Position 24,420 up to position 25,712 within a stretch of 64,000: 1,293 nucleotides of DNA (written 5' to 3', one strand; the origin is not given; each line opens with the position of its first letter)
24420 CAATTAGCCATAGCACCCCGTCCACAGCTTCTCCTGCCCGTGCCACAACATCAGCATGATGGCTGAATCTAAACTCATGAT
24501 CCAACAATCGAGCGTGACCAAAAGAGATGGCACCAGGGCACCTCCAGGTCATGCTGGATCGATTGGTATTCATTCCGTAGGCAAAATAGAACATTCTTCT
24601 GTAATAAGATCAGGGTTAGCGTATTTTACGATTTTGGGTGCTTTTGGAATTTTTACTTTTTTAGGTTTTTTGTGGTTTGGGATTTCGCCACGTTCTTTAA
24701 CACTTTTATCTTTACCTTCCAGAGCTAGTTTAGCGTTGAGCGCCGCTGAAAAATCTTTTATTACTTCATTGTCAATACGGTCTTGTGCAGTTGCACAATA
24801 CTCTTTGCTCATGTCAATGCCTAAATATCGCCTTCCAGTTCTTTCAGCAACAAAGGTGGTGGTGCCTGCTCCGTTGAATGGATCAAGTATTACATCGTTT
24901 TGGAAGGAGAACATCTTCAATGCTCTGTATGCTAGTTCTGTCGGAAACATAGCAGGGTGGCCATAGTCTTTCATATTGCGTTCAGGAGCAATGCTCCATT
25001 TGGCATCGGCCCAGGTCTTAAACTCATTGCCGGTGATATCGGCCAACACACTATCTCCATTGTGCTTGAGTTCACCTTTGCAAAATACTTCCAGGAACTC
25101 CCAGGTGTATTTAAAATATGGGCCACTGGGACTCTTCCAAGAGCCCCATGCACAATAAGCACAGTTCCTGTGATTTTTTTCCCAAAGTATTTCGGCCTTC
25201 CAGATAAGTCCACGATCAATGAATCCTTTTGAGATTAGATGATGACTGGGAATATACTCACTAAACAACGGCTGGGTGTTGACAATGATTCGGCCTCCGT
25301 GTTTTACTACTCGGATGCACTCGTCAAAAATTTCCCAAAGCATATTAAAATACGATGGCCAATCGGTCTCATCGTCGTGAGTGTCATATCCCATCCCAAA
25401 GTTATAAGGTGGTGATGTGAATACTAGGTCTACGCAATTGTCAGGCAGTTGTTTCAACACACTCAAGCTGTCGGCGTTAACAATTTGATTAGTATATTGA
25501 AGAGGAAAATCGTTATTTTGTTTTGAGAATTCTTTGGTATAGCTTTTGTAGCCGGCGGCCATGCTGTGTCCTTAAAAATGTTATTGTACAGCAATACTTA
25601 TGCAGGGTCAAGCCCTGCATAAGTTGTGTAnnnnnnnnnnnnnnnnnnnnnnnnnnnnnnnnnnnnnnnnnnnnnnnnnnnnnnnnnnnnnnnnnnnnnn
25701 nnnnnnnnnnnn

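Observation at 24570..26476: Candidate type II restriction-modification pair: beta-class DNA methyltransferase plus adjacent uncharacterised protein with a PD-(D/E)xK-like core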

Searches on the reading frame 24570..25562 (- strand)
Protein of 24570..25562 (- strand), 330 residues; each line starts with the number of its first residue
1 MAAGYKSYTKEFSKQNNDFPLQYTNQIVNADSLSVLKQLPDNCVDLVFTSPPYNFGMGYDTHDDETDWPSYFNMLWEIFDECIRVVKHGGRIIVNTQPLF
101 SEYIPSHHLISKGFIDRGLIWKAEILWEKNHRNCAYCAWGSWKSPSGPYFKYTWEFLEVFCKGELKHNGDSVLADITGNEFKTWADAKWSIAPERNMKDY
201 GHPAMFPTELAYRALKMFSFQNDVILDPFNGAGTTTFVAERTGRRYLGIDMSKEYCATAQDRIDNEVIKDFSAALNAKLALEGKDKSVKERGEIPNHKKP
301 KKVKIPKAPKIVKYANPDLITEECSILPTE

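Call 3: search_protein_families(library=pfam, proteins=[window:24570-25562:-], max_evalue=1)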
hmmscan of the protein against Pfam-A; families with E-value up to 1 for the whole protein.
window:24570-25562:- (330 aa): 8 families
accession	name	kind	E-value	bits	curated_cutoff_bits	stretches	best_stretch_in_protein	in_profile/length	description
PF01555.25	N6_N4_Mtase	-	9.1e-38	130.8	26.7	1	44-260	1-220/221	DNA methylase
PF08241.18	Methyltransf_11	-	4.4e-06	27.7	21.2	1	231-268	6-43/95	Methyltransferase domain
PF13847.12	Methyltransf_31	-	0.00021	21.5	27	1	221-272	3-57/145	Methyltransferase domain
PF02086.21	MethyltransfD12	-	0.0015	18.7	22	1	217-277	15-79/253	D12 class N6 adenine-specific DNA methyltransferase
PF13649.12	Methyltransf_25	-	0.0023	19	27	1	225-266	1-44/97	Methyltransferase domain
PF09445.16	Methyltransf_15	-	0.006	16.6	22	0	224-260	3-39/165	RNA cap guanine-N2 methyltransferase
PF03602.21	Cons_hypoth95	-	0.017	15.2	24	1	25-57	93-127/182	Conserved hypothetical protein 95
PF01170.24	UPF0020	-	0.02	15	22.3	1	195-236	1-43/197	RMKL-like, methyltransferase domain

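Call 4: search_protein_families(library=phrogs, proteins=[window:24570-25562:-], max_evalue=0.01)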
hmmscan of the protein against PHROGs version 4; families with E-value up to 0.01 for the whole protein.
window:24570-25562:- (330 aa): 14 families
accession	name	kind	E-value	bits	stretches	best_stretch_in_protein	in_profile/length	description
phrog_67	-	other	5.6e-54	185.4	1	24-279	123-359/743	DNA methyltransferase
phrog_498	-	other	7.7e-30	105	1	35-270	214-427/633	DNA methyltransferase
phrog_3008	-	other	3.4e-15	57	1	187-274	133-222/244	DNA methyltransferase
phrog_12517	-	unknown function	8.8e-15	55.7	2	205-266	89-150/316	-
phrog_6025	-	other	8.7e-11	42.8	1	26-96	13-83/192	DNA methyltransferase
phrog_23148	-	unknown function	2.1e-10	41.9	1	196-264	79-147/165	-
phrog_18293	-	other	8.2e-10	39.7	1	195-266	39-110/119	methyltransferase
phrog_18146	-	other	5.5e-09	36.4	1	200-253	47-101/452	DNA methyltransferase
phrog_8769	-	other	2.1e-07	31.7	1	221-267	11-59/71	methyltransferase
phrog_23085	-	unknown function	2.8e-06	28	1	199-262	41-104/138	-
phrog_12862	-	unknown function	1.1e-05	26.4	1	25-101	3-71/149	-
phrog_11619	-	other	8.7e-05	23.1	1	28-94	71-136/186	DNA methyltransferase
phrog_16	-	DNA, RNA and nucleotide metabolism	9.3e-05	21.8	1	211-267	857-913/986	DNA helicase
phrog_6952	-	other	0.00071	20.5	1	202-265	114-177/181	DNA methyltransferase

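Call 6: search_protein_families(library=ncbifam, proteins=[window:24570-25562:-], max_evalue=1)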
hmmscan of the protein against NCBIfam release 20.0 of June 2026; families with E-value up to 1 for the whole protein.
window:24570-25562:- (330 aa): 12 families
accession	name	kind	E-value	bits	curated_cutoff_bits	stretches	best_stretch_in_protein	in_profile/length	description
NF008572.0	PRK11524.1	equivalog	2.8e-28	98.9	292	2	24-97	14-87/294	adenine-specific DNA-methyltransferase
NF050803.1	DnaMtaseCcrMCaul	equivalog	1.1e-22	80.5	830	2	200-269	184-253/350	adenine-specific DNA-methyltransferase CcrM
NF010253.0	PRK13699.1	subfamily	2.4e-15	56.9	244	2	202-264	144-206/226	DNA methyltransferase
NF040721.1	Trm14_Arch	equivalog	0.0023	17.1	280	1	194-238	163-208/370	tRNA (guanine(6)-N2)-methyltransferase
NF045667.1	MTase_DVU1556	equivalog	0.0042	16.6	155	1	209-268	9-71/213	DVU_1556 family methyltransferase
TIGR01177.1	TIGR01177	hypoth_equivalog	0.013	14.9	316.55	1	221-277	182-239/330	TIGR01177 family methyltransferase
NF010755.0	PRK14158.1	equivalog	0.016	14.7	200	1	252-322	26-95/198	nucleotide exchange factor GrpE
NF043040.1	corrin_prot_MT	hypoth_equivalog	0.017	14.6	180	1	221-270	41-90/216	corrinoid protein-associated methyltransferase CpaM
TIGR01934.1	MenG_MenH_UbiE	subfamily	0.028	13.7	158.35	1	217-285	35-104/223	ubiquinone/menaquinone biosynthesis methyltransferase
NF008823.0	PRK11873.1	subfamily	0.035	13.6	263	0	222-263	78-122/272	arsenite methyltransferase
NF001244.0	PRK00216.1-5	equivalog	0.04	13.2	216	1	217-285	44-116/236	bifunctional demethylmenaquinone methyltransferase/2-methoxy-6-polyprenyl-1,4-benzoquinol methylase UbiE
NF041537.1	ArsM_AhpD_UU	exception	0.12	11.2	510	0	224-271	79-129/345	arsenite methyltransferase/AhpD domain selenoprotein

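Call 7: search_protein_families(library=padloc, proteins=[window:24570-25562:-], max_evalue=1)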
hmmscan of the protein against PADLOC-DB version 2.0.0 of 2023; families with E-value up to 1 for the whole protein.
window:24570-25562:- (330 aa): 70 families (the best 25 are shown)
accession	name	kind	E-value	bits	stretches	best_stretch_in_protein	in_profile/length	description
PDLC03353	MTase_II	-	6.6e-60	200.8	1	25-265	10-252/260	Type II methyltransferase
PDLC03350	MTase_II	-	3e-57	192.4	1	15-269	47-301/312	Type II methyltransferase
PDLC03387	MTase_II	-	2.8e-35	119.9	2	115-274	136-286/289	Type II methyltransferase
PDLC03299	MTase_II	-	2.9e-35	120.2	2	24-105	14-96/296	Type II methyltransferase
PDLC03371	MTase_II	-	1.7e-34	117.6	1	23-266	9-255/260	Type II methyltransferase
PDLC03246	MTase_II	-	3.9e-27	93.3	2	169-256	277-359/376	Type II methyltransferase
PDLC03283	MTase_II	-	1e-26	92.1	1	27-296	7-301/352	Type II methyltransferase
PDLC03216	MTase_II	-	1.2e-24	85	2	202-270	194-262/364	Type II methyltransferase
PDLC03295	MTase_II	-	4.1e-24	83.6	2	25-96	4-75/292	Type II methyltransferase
PDLC03259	MTase_II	-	8.5e-24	82.1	1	35-263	13-255/423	Type II methyltransferase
PDLC03238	MTase_II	-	8.6e-24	82.3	2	25-104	124-204/428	Type II methyltransferase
PDLC03230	MTase_II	-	3.2e-23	80.6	1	17-263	28-282/360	Type II methyltransferase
PDLC03738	oMTase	-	3.5e-23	79.9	2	201-273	203-273/376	orphan methyltransferase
PDLC03305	MTase_II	-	1.3e-21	75.5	2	58-296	67-277/513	Type II methyltransferase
PDLC03260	MTase_II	-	1.6e-21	74.6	2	154-270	202-314/349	Type II methyltransferase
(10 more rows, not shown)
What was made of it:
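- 24570..25562 (-): 330-aa beta-class DNA methyltransferase, probably N4-cytosine, with a Lys-rich C-terminal tail of about 65 aa. It matches Pfam N6_N4_Mtase at 9e-38 (call 3) and PADLOC MTase_II at 6.6e-60 (call 7).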

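Call 34: search_solved_structures(query=window:24570-25562:-, max_evalue=0.00001, show_alignments=1)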
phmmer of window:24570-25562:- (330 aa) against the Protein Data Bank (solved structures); distinct sequences matched with E-value up to 0.00001: 12.
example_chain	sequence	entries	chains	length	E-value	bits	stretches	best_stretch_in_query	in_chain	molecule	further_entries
2zie_A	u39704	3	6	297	1.7e-21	79.7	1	181-267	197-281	Putative modification methylase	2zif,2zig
8s9n_A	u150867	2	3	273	4.2e-20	75.1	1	22-263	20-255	DNA cytosine-N4 methyltransferase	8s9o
8s9m_A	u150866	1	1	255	5.5e-20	74.7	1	22-263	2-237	DNA cytosine-N4 methyltransferase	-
6pbd_A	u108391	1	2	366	6.9e-16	61.2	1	26-265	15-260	Modification methylase CcrMI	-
9c3u_A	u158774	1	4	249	1.7e-13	53.4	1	194-264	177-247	Methyltransferase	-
8urk_A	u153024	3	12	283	1.9e-13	53.2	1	194-264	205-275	Methyltransferase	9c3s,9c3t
1g60_A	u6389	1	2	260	7.6e-13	51.2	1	202-259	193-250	Adenine-specific Methyltransferase MboIIA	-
1boo_A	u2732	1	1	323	1.4e-12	50.3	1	199-270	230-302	PROTEIN (N-4 CYTOSINE-SPECIFIC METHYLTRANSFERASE PVU II)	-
5hek_A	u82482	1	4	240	2.7e-10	42.9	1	200-264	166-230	Adenine specific DNA methyltransferase (DpnA)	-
5hfj_A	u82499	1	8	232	2.9e-10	42.8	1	200-263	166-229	Adenine specific DNA methyltransferase (DpnA)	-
1eg2_A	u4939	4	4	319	5.6e-08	35.2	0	30-70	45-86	MODIFICATION METHYLASE RSRI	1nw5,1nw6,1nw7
1nw8_A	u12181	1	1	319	9e-08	34.6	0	196-252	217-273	MODIFICATION METHYLASE RSRI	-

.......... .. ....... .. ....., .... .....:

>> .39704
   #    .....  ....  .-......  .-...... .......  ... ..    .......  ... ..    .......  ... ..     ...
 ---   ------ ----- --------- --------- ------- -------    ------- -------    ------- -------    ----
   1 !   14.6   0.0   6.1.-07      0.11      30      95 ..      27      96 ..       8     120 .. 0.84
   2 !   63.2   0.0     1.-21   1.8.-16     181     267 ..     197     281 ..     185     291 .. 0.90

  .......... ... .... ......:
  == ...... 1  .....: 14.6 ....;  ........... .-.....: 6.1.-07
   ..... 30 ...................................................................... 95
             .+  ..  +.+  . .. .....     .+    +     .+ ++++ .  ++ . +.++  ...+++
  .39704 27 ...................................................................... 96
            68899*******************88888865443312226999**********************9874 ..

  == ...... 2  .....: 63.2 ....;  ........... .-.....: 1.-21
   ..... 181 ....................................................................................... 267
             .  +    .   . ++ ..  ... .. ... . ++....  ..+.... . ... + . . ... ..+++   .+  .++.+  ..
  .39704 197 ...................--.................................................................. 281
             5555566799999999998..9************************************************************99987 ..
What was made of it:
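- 24570..25562 (-): The best full-length solved relatives are DNA cytosine-N4 MTases, 8s9n and 8s9m (call 34).
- On Beta-class N4/N6 DNA methyltransferase: CcrM and MboIIA, which are m6A enzymes, also match (call 34).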

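Call 43: search_dna_similar(query=window:24570-25562:-, collection=phages, mode=protein, max_evalue=1e-20, max_rows=15)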
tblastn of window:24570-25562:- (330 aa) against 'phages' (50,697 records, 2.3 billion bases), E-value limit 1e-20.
Records with a match: 11; places in all: 11; records where one place covers at least 80% of the query: 0.
Best place of each record, by identity: <60% 11.
By first word of the organism name: Synechococcus 6; Cyanophage 2; Sulfolobus 2; Salmonella 1.
By host as written in the record: Synechococcus sp. 6; Synechococcus sp. WH 8102 2; Sulfolobus 2; Salmonella enterica subsp. enterica serovar Kentucky 1.
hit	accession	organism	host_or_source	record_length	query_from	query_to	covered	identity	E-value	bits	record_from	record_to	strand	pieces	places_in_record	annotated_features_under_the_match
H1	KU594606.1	Cyanophage S-RIM32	Synechococcus sp.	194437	25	263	72%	56.1%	2e-82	277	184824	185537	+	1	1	DNA methylase | type II restriction enzyme/endonuclease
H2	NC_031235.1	Cyanophage S-RIM32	Synechococcus sp.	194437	25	263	72%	56.1%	2e-82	277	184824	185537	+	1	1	DNA methylase | type II restriction enzyme/endonuclease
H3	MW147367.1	Synechococcus phage S-H9-2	Synechococcus sp. WH 8102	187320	25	263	72%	56.1%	3e-82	276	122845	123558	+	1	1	DNA methylase | type II restriction enzyme/endonuclease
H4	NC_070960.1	Synechococcus phage S-H9-2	Synechococcus sp. WH 8102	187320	25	263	72%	56.1%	3e-82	276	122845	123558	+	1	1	methyltransferase | type II restriction enzyme/endonuclease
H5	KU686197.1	Synechococcus phage S-CAM3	Synechococcus sp.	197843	25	263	72%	55.6%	2e-86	289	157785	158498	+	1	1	DNA methylase | restriction enzyme, type II R/M system 1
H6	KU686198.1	Synechococcus phage S-CAM3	Synechococcus sp.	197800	25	263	72%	55.2%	2e-85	286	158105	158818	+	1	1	DNA methylase | restriction enzyme, type II R/M system 1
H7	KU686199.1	Synechococcus phage S-CAM3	Synechococcus sp.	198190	25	263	72%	55.2%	2e-85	286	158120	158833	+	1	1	DNA methylase | restriction enzyme, type II R/M system 1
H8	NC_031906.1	Synechococcus phage S-CAM3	Synechococcus sp.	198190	25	263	72%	55.2%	2e-85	286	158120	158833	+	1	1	DNA methyltransferase | restriction enzyme, type II R/M system 1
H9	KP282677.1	Sulfolobus monocaudavirus SMV3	Sulfolobus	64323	26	266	73%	34.3%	2e-31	130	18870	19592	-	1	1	putative DNA methylase N-4/N-6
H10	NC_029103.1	Sulfolobus monocaudavirus SMV3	Sulfolobus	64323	26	266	73%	34.3%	2e-31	130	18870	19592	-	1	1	DNA methyltransferase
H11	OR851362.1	Salmonella phage S.Kent 1-2-1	Salmonella enterica subsp. enterica ...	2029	24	263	73%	28.0%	1e-21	101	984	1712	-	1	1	record has no annotation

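Call 47: get_annotated_region(hit=H8, flank=4000)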
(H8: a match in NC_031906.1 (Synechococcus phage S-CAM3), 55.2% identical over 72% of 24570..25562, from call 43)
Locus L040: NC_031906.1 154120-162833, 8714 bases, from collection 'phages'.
description: Synechococcus phage S-CAM3 isolate 1010CC42, complete genome.
organism: Synechococcus phage S-CAM3 (NCBI taxid 1883366)
taxonomy: Viruses; Duplodnaviria; Heunggongvirae; Uroviricota; Caudoviricetes; Kyanoviridae; Charybdisvirus; Charybdisvirus scam3
host: Synechococcus sp.; source: -; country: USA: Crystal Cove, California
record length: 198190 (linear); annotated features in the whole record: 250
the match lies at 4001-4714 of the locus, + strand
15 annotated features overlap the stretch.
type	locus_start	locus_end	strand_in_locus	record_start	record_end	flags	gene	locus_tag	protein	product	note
CDS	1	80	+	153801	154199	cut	-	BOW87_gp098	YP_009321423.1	hypothetical protein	-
CDS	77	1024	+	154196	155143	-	-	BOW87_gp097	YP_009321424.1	clamp loader of DNA polymerase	Replication factor C small subunit / Phage DNA polymerase clamp loader subunit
CDS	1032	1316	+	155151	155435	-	-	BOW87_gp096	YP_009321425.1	hypothetical protein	-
CDS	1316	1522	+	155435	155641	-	-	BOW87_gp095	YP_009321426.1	hypothetical protein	-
CDS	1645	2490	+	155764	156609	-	-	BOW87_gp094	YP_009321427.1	DNA methyltransferase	-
CDS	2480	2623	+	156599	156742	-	-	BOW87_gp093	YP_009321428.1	hypothetical protein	-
CDS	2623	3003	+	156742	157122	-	-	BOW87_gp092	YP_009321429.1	clamp loader of DNA polymerase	Phage DNA polymerase clamp loader subunit gp62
CDS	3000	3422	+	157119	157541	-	-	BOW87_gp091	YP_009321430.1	translation repressor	Phage endoribonulcease translational repressor of early genes, regA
CDS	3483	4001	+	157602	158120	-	-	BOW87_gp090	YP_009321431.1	restriction enzyme, type II R/M system 1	-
CDS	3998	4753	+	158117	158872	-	-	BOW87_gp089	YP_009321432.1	DNA methyltransferase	-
CDS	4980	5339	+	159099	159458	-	-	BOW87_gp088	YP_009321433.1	Hsp20 heat shock protein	-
CDS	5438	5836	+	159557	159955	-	-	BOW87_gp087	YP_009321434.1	hypothetical protein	-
CDS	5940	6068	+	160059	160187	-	-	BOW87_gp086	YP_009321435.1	hypothetical protein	-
CDS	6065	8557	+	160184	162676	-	-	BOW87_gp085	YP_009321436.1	DNA polymerase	-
CDS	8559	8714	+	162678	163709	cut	-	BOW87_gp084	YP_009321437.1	recombination protein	-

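Call 48: get_annotated_region(hit=H2, flank=4000)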
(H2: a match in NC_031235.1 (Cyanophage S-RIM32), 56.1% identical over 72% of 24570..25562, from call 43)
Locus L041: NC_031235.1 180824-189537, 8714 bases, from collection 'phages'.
description: Cyanophage S-RIM32 isolate RW_108_0702, complete genome.
organism: Cyanophage S-RIM32 (NCBI taxid 1278479)
taxonomy: Viruses; Duplodnaviria; Heunggongvirae; Uroviricota; Caudoviricetes; Kyanoviridae; Bristolvirus; Bristolvirus rhodeisland
host: Synechococcus sp.; source: -; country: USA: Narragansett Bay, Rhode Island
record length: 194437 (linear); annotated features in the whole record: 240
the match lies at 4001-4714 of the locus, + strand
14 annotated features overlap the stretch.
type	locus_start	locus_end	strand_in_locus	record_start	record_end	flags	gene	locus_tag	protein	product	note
CDS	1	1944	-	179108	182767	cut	-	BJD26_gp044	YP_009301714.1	virion structural protein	-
CDS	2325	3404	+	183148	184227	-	-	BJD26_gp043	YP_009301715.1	photosystem II D1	photosystem II protein D1 (PsbA)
CDS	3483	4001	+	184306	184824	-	-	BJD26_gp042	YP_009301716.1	type II restriction enzyme/endonuclease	-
CDS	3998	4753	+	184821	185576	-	-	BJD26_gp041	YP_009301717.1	DNA methylase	-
CDS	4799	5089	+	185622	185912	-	-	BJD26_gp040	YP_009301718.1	putative thioredoxin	-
CDS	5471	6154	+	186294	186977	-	-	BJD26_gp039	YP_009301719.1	photosystem II D1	photosystem II protein D2 (PsbD)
CDS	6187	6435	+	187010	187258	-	-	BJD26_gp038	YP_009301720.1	thioredoxin domain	Glutaredoxin, ribonucleotide reductase, nrd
CDS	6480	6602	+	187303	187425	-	-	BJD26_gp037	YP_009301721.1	hypothetical protein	-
CDS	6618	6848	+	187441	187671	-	-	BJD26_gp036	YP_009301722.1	hypothetical protein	-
CDS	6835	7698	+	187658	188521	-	-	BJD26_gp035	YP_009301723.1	ribonuclease H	Phage ribonuclease H Rnh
CDS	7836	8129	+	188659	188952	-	-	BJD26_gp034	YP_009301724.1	hypothetical protein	-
CDS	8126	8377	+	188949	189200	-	-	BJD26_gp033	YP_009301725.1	hypothetical protein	-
CDS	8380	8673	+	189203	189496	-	-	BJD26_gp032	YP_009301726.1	hypothetical protein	-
CDS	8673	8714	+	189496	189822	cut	-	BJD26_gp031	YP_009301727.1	S-adenosylmethionine decarboxylase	speD, S-adenosylmethionine decarboxylase proenzyme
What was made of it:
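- Closest known: MjaI-family restriction gene plus N6_N4 MTase cassette of marine T4-like cyanophages. Same: Gene order and strand are the same, nuclease then MTase (calls 47, 48).
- The same MjaI-like cassette sits at different positions in S-CAM3 and S-RIM32 (calls 47, 48).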

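Call 49: search_protein_families(library=pfam, proteins=[L040:3483-4001:+, L041:3483-4001:+, L040:3998-4753:+, L040:1645-2490:+], max_evalue=0.1)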
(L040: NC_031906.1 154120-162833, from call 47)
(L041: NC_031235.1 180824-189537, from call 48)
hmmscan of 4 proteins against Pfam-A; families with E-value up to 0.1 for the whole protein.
L040:3483-4001:+ (172 aa): 4 families
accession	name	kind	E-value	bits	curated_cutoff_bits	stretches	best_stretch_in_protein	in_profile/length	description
PF09568.16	RE_MjaI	-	2.5e-45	154.7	22.7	1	10-171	3-164/164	MjaI restriction endonuclease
PF02763.20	Diphtheria_C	-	0.0014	18.7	25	1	17-63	19-65/187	Diphtheria toxin, C domain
PF21408.2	MTR4-like_stalk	-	0.018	15.7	24.2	1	13-66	4-60/64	Exosome RNA helicase MTR4-like, stalk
PF20594.3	DUF6794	-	0.051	14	27.1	0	65-102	5-42/83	Domain of unknown function (DUF6794)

L041:3483-4001:+ (172 aa): 4 families
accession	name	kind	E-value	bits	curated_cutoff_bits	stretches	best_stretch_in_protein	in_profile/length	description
PF09568.16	RE_MjaI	-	5.9e-45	153.5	22.7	1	10-171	3-164/164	MjaI restriction endonuclease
PF02763.20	Diphtheria_C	-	0.015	15.4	25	1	17-63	19-65/187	Diphtheria toxin, C domain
PF22188.2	Phage_spike_P1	-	0.073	13.3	27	0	118-169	46-94/152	Phage PM2 spike protein P1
PF20594.3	DUF6794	-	0.099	13.1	27.1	0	65-101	5-41/83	Domain of unknown function (DUF6794)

L040:3998-4753:+ (251 aa): 11 families
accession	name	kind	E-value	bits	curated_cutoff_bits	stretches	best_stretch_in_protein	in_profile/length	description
PF01555.25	N6_N4_Mtase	-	5.7e-46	157.7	26.7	1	21-236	1-220/221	DNA methylase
PF13847.12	Methyltransf_31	-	1.3e-08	35.1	27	1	197-242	3-51/145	Methyltransferase domain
PF08241.18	Methyltransf_11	-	7e-06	27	21.2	0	47-71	71-95/95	Methyltransferase domain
PF13649.12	Methyltransf_25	-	8.7e-05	23.6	27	1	201-245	1-47/97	Methyltransferase domain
PF08242.18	Methyltransf_12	-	0.00096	20.3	30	0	207-246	6-47/98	Methyltransferase domain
PF09445.16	Methyltransf_15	-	0.0019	18.2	22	0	200-245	3-48/165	RNA cap guanine-N2 methyltransferase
PF01135.25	PCMT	-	0.0088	16.3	20.3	0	63-89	163-189/210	Protein-L-isoaspartate(D-aspartate) O-methyltransferase (PCMT)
PF01170.24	UPF0020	-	0.016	15.3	22.3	0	13-73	115-166/197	RMKL-like, methyltransferase domain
PF06859.18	Bin3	-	0.026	15.5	27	0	51-89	21-61/109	Bicoid-interacting protein 3 (Bin3)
PF02086.21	MethyltransfD12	-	0.029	14.5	22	0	187-241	9-64/253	D12 class N6 adenine-specific DNA methyltransferase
PF02384.22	N6_Mtase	-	0.085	12.6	20.4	0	3-95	108-205/311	N-6 DNA Methylase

L040:1645-2490:+ (281 aa): 2 families
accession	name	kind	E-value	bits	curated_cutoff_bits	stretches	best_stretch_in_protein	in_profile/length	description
PF02086.21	MethyltransfD12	-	7.7e-28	98.3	22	1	14-252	1-247/253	D12 class N6 adenine-specific DNA methyltransferase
PF12739.12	TRAPPC-Trs85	-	0.054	13.1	26.7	1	143-185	341-378/453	ER-Golgi trafficking TRAPP I complex 85 kDa subunit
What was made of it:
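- Precedent: a 56%-identical MTase in cultured cyanophages S-CAM3, S-RIM32 and S-H9-2 follows an MjaI-family restriction gene in the same order (calls 43, 47, 48, 49).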

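Call 75: search_dna_similar(query=L040:3483-4001:+, collection=phages, mode=protein, max_evalue=0.00001, max_rows=30)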
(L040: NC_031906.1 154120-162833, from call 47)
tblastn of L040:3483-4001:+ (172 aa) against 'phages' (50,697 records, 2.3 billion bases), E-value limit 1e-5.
Records with a match: 10; places in all: 10; records where one place covers at least 80% of the query: 10.
Best place of each record, by identity: >=99% 2; 95-99% 2; 90-95% 4; 60-80% 2.
By first word of the organism name: Synechococcus 8; Cyanophage 2.
By host as written in the record: Synechococcus sp. 6; Synechococcus sp. WH 8102 2; Synechococcus sp. WH8017 2.
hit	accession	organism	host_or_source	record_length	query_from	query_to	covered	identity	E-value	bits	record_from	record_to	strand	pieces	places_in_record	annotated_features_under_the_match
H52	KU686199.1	Synechococcus phage S-CAM3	Synechococcus sp.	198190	1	172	100%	100.0%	3e-113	358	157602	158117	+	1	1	restriction enzyme, type II R/M system 1 | DNA methylase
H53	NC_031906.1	Synechococcus phage S-CAM3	Synechococcus sp.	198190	1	172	100%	100.0%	3e-113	358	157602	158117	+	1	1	restriction enzyme, type II R/M system 1 | DNA methyltransferase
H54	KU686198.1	Synechococcus phage S-CAM3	Synechococcus sp.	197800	1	172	100%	98.8%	2e-111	353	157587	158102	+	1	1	restriction enzyme, type II R/M system 1 | DNA methylase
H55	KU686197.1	Synechococcus phage S-CAM3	Synechococcus sp.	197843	1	172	100%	98.8%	2e-111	353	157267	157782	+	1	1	restriction enzyme, type II R/M system 1 | DNA methylase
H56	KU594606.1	Cyanophage S-RIM32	Synechococcus sp.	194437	1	172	100%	93.0%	1e-106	339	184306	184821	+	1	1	type II restriction enzyme/endonuclease | DNA methylase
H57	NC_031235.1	Cyanophage S-RIM32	Synechococcus sp.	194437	1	172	100%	93.0%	1e-106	339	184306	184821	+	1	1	type II restriction enzyme/endonuclease | DNA methylase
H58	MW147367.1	Synechococcus phage S-H9-2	Synechococcus sp. WH 8102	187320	1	172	100%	91.9%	1e-104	333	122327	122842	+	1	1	type II restriction enzyme/endonuclease | DNA methylase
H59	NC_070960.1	Synechococcus phage S-H9-2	Synechococcus sp. WH 8102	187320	1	172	100%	91.9%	1e-104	333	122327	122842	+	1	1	type II restriction enzyme/endonuclease | methyltransferase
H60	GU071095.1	Synechococcus phage S-SM2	Synechococcus sp. WH8017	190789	1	171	99%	60.3%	4e-67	226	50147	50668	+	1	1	restriction enzyme type II R/M system 1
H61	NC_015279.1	Synechococcus phage S-SM2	Synechococcus sp. WH8017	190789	1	171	99%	60.3%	4e-67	226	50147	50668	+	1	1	restriction enzyme type II R/M system 1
